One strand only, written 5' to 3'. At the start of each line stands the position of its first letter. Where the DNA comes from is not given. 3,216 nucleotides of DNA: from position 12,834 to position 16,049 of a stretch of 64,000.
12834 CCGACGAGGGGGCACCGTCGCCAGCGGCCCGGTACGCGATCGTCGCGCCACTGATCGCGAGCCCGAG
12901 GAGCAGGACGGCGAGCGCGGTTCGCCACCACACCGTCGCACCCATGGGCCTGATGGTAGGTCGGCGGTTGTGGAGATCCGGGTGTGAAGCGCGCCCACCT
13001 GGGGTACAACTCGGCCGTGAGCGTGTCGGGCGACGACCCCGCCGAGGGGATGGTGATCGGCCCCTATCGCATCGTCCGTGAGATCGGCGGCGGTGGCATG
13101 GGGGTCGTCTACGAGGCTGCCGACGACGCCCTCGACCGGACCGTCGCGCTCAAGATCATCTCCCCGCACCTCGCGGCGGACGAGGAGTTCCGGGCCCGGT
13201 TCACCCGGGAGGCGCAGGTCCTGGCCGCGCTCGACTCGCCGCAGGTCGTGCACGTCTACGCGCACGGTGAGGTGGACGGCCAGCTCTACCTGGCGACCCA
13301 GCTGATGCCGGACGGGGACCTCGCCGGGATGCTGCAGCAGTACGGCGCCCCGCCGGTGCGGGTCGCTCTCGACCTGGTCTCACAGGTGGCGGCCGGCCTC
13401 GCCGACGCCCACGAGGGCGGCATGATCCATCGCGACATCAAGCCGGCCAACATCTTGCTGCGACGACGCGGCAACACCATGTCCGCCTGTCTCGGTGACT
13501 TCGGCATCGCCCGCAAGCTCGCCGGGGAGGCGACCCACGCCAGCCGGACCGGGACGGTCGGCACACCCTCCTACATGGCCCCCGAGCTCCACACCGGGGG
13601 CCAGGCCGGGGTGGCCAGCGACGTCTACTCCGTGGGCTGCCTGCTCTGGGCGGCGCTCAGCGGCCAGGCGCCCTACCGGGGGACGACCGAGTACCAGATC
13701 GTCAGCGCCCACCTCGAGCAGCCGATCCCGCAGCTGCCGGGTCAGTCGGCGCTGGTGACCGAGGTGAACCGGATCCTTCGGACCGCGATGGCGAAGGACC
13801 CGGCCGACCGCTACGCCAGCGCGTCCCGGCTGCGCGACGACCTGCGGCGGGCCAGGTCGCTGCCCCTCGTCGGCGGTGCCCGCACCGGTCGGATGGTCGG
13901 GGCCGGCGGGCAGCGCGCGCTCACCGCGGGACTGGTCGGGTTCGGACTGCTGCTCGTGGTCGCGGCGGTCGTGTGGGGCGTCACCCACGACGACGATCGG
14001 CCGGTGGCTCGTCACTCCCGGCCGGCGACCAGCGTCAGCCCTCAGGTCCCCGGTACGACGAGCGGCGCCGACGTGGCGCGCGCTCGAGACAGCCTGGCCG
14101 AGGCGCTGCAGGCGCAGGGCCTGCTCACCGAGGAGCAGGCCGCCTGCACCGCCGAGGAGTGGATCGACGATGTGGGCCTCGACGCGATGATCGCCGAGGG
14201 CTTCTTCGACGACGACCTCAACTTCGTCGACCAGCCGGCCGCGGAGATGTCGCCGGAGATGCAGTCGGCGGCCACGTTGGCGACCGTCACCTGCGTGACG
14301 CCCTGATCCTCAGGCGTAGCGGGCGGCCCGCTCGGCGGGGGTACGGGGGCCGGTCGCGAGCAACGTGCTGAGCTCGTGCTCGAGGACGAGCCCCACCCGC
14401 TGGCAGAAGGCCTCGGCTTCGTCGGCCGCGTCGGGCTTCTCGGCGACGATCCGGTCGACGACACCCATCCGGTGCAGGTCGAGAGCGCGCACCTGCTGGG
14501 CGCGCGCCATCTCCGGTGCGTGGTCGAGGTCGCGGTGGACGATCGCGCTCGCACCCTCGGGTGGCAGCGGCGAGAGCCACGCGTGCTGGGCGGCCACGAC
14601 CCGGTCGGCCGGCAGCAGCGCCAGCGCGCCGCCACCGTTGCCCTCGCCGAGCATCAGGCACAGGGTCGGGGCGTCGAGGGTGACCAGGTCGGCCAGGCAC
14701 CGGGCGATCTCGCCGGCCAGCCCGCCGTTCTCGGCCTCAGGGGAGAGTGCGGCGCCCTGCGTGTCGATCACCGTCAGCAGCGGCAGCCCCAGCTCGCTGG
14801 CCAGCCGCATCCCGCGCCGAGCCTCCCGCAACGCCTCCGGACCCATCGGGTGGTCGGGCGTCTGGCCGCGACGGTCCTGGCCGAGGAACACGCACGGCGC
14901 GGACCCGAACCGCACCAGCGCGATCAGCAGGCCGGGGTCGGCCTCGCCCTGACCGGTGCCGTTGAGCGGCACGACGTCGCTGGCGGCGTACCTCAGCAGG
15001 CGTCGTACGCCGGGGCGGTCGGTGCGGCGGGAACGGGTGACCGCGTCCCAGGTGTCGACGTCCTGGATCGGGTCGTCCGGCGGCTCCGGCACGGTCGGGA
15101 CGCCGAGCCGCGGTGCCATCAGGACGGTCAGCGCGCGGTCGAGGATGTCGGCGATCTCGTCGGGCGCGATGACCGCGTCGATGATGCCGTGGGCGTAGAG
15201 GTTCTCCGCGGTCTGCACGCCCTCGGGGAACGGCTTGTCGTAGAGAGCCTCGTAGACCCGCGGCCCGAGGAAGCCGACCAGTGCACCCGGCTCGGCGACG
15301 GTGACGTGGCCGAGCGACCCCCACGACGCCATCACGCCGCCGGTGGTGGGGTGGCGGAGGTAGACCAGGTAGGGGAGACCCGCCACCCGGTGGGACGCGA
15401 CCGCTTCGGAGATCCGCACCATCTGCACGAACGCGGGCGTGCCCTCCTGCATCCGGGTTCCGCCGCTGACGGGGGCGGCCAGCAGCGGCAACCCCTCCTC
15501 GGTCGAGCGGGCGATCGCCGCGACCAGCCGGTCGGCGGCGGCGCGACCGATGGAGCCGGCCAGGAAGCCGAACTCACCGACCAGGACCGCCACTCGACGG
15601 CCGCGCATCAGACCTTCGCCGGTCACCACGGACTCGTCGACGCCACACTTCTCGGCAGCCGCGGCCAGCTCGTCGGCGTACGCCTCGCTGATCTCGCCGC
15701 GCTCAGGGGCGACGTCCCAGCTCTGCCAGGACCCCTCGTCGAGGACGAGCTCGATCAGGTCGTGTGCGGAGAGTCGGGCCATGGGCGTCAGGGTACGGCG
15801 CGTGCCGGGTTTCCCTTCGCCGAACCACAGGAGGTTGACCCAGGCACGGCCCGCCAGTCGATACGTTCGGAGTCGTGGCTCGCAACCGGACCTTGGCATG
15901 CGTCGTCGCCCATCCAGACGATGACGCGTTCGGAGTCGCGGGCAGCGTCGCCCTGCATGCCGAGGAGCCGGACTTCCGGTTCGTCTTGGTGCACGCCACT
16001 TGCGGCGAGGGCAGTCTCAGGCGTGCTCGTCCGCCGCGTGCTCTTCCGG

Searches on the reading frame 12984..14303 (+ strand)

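Call 101: search_protein_families(library=pfam, proteins=[window:12984-14303:+], max_evalue=0.0001)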
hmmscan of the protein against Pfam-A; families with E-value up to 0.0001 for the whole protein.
window:12984-14303:+ (440 aa): 4 families
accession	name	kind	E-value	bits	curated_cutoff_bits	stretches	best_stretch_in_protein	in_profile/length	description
PF00069.31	Pkinase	-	1.1e-46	159.8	31.7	1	28-280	1-255/263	Protein kinase domain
PF07714.23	PK_Tyr_Ser-Thr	-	2.1e-35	122.7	23.1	1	30-277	3-249/258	Protein tyrosine and serine/threonine kinase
PF06293.20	Kdo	-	2.4e-06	27.6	21.3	1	70-175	55-168/207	Lipopolysaccharide kinase (Kdo/WaaP) family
PF01636.29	APH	-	3.1e-05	24.3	23.2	0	32-141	3-106/239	Phosphotransferase enzyme family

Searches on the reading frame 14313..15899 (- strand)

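Call 101: search_protein_families(library=pfam, proteins=[window:14313-15899:-], max_evalue=0.0001)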
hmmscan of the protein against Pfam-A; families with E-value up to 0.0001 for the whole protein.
window:14313-15899:- (529 aa): 3 families
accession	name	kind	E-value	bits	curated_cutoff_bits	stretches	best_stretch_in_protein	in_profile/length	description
PF01039.27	Carboxyl_trans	-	1.5e-50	172.7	22.3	1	43-510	8-479/493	Carboxyl transferase domain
PF03255.19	ACCA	-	2.2e-43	149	23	1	279-519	49-296/310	Acetyl co-enzyme A carboxylase carboxyltransferase-like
PF00378.25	ECH_1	-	1.6e-05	24.9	27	1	390-500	69-188/251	Enoyl-CoA hydratase/isomerase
